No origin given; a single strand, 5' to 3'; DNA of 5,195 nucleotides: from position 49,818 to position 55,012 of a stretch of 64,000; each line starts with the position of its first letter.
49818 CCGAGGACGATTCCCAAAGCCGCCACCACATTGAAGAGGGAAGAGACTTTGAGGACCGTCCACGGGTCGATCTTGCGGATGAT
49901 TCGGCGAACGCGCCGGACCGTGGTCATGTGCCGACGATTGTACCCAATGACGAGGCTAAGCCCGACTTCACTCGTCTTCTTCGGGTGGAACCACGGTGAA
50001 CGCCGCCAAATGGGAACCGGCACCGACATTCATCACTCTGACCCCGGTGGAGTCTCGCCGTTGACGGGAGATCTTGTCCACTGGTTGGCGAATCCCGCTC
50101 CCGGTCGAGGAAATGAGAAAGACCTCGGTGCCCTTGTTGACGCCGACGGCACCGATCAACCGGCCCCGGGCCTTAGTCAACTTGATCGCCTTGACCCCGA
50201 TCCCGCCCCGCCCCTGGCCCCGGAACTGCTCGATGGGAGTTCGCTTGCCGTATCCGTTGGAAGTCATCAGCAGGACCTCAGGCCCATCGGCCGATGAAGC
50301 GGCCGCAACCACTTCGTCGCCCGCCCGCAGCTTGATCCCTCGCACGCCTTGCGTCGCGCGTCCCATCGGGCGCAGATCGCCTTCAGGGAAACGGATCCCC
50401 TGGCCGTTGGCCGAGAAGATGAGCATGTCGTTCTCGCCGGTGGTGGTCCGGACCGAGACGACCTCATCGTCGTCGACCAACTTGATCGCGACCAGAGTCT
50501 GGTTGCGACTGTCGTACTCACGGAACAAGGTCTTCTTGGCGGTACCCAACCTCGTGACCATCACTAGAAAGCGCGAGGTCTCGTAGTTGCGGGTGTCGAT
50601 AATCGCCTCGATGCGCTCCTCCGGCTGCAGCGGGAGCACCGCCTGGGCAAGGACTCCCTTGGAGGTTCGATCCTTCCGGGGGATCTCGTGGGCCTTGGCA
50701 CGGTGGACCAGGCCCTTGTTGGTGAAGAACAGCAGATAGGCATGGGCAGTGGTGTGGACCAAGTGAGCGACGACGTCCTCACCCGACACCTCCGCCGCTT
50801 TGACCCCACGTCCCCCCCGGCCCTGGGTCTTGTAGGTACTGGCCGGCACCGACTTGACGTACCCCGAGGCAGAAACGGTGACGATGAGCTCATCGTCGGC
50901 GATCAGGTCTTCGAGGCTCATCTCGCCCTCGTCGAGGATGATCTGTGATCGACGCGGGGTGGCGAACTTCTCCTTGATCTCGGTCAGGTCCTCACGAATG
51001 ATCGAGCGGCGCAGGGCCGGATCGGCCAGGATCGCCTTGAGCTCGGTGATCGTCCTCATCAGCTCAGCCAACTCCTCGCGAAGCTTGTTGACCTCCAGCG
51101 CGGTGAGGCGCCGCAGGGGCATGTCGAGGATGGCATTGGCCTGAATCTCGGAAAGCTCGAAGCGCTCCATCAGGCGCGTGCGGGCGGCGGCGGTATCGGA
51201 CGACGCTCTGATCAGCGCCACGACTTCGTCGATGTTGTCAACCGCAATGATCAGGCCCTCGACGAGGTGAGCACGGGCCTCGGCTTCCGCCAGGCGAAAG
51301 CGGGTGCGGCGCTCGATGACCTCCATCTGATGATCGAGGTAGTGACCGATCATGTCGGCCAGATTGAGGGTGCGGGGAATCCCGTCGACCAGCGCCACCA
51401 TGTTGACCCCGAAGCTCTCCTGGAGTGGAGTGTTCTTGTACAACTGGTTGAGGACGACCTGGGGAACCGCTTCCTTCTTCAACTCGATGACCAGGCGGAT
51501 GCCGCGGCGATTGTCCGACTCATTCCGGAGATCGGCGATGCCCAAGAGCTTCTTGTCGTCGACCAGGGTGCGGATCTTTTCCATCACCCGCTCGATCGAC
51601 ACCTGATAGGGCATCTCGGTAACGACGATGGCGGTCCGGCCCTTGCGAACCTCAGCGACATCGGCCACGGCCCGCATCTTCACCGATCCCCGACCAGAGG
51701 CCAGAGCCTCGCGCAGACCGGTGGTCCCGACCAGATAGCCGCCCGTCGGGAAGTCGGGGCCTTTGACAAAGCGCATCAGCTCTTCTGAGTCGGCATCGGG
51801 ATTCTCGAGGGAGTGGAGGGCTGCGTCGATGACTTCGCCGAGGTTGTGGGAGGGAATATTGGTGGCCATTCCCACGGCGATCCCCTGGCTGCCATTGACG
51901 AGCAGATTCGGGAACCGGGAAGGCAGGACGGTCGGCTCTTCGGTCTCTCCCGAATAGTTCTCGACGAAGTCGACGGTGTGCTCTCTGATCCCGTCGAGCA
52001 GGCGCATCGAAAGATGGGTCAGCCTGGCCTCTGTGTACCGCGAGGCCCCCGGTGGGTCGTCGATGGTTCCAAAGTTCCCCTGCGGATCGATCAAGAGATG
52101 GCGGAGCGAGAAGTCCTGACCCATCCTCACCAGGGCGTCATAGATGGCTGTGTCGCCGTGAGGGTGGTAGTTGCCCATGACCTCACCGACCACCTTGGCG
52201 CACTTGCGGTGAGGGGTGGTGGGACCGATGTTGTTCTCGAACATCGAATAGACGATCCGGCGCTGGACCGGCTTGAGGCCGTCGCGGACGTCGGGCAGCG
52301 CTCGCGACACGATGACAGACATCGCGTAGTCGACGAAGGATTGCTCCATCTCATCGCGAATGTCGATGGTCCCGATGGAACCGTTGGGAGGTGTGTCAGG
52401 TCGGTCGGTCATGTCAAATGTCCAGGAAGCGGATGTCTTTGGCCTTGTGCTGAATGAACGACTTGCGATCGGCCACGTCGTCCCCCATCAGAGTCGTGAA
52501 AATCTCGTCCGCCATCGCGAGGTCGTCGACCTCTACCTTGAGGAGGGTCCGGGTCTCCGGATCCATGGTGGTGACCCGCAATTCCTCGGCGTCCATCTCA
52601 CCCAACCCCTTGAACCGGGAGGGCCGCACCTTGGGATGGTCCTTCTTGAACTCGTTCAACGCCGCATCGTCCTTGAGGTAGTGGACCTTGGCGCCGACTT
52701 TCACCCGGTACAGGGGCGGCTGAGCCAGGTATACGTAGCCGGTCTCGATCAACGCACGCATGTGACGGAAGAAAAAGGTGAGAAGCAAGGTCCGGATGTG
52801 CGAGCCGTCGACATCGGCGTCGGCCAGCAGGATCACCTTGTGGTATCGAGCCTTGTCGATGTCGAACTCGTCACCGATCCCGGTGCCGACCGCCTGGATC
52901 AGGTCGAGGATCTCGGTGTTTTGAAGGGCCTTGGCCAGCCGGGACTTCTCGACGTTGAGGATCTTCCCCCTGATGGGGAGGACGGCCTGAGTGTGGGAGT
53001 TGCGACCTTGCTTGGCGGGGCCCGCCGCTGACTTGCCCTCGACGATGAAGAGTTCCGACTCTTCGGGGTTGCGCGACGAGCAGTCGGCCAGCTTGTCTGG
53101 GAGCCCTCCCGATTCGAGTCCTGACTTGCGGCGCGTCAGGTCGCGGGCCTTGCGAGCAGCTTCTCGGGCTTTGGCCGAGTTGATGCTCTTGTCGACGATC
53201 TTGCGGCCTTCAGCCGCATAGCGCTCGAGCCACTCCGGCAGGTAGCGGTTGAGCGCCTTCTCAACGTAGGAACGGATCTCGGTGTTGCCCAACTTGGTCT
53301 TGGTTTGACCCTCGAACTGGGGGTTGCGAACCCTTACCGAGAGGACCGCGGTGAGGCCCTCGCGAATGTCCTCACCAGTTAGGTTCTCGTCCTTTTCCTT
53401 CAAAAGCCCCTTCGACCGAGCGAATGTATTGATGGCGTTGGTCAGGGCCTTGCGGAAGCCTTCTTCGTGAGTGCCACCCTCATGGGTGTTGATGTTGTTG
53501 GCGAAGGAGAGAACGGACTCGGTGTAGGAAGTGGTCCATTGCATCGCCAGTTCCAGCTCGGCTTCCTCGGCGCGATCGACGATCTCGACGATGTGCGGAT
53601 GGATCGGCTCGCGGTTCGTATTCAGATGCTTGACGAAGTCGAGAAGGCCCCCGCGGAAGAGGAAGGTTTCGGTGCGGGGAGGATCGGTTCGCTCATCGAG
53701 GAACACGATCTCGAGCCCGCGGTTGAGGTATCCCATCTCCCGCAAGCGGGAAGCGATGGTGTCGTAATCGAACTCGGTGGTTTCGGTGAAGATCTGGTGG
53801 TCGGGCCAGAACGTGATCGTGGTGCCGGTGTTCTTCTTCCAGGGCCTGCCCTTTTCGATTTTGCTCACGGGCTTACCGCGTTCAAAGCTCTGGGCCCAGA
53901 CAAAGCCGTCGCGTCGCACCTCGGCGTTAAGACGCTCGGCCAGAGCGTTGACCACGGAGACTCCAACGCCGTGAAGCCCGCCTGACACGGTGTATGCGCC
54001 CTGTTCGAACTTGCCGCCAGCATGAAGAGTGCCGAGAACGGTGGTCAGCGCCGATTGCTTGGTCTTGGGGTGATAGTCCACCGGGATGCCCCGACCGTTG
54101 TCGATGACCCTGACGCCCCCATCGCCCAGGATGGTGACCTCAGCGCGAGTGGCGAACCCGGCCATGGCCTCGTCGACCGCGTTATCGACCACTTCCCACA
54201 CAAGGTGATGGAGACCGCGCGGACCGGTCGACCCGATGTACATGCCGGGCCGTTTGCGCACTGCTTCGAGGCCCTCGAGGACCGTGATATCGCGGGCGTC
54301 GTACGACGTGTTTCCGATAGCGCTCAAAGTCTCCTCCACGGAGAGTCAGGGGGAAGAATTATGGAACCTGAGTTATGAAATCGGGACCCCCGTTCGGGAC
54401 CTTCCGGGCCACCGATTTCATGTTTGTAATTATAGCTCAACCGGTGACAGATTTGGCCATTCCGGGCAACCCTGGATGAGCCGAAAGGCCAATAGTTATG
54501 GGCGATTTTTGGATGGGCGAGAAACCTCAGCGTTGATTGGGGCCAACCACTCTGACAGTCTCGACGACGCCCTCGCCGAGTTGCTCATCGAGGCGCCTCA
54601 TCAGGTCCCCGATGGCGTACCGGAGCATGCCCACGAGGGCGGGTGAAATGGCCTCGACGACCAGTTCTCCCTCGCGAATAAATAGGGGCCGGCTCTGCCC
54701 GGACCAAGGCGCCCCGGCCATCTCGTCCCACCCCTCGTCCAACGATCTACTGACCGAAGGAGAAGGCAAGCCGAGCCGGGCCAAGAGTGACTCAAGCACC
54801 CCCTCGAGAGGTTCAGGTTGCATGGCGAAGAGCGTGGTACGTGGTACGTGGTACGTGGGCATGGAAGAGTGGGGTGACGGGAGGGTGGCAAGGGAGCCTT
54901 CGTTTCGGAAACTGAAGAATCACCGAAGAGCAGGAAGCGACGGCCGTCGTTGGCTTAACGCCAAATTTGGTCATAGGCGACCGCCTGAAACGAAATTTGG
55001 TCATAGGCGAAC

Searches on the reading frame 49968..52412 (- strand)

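Call 89: search_protein_families(library=pfam, proteins=[window:49968-52412:-], max_evalue=0.001)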
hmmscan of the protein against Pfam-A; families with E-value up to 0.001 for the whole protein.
window:49968-52412:- (814 aa): 2 families
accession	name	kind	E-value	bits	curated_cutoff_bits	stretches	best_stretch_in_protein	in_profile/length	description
PF00521.26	DNA_topoisoIV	-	1.1e-155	519.3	31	1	37-476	1-431/432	DNA gyrase/topoisomerase IV, subunit A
PF03989.18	DNA_gyraseA_C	-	6.9e-64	211.5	27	5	662-705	2-45/48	DNA gyrase C-terminal domain, beta-propeller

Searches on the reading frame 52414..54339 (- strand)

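Call 89: search_protein_families(library=pfam, proteins=[window:52414-54339:-], max_evalue=0.001)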
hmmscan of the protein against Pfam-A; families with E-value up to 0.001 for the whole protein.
window:52414-54339:- (641 aa): 5 families
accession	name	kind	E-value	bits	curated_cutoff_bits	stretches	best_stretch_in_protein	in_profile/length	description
PF00204.31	DNA_gyraseB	-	2.1e-61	206.8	27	1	231-400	1-172/173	DNA gyrase B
PF00986.26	DNA_gyraseB_C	-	3.1e-25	88.6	29.8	1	571-630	4-63/63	DNA gyrase B subunit, carboxyl terminus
PF02518.31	HATPase_c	-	2.1e-18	67.2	26.4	1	40-181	3-109/111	Histidine kinase-, DNA gyrase B-, and HSP90-like ATPase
PF01751.28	Toprim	-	3.8e-17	62.7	23.1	1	429-539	1-94/96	Toprim domain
PF21249.2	GyrB_hook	-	0.00084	19.3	23.7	0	542-564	1-23/29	GyrB, hook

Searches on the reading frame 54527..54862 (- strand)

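Call 89: search_protein_families(library=pfam, proteins=[window:54527-54862:-], max_evalue=0.001)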
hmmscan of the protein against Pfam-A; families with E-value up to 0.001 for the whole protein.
window:54527-54862:- (111 aa): 1 family
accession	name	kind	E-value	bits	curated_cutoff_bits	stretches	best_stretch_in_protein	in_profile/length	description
PF05258.17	DciA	-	4.9e-12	46.3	24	1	21-105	4-89/89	Dna[CI] antecedent, DciA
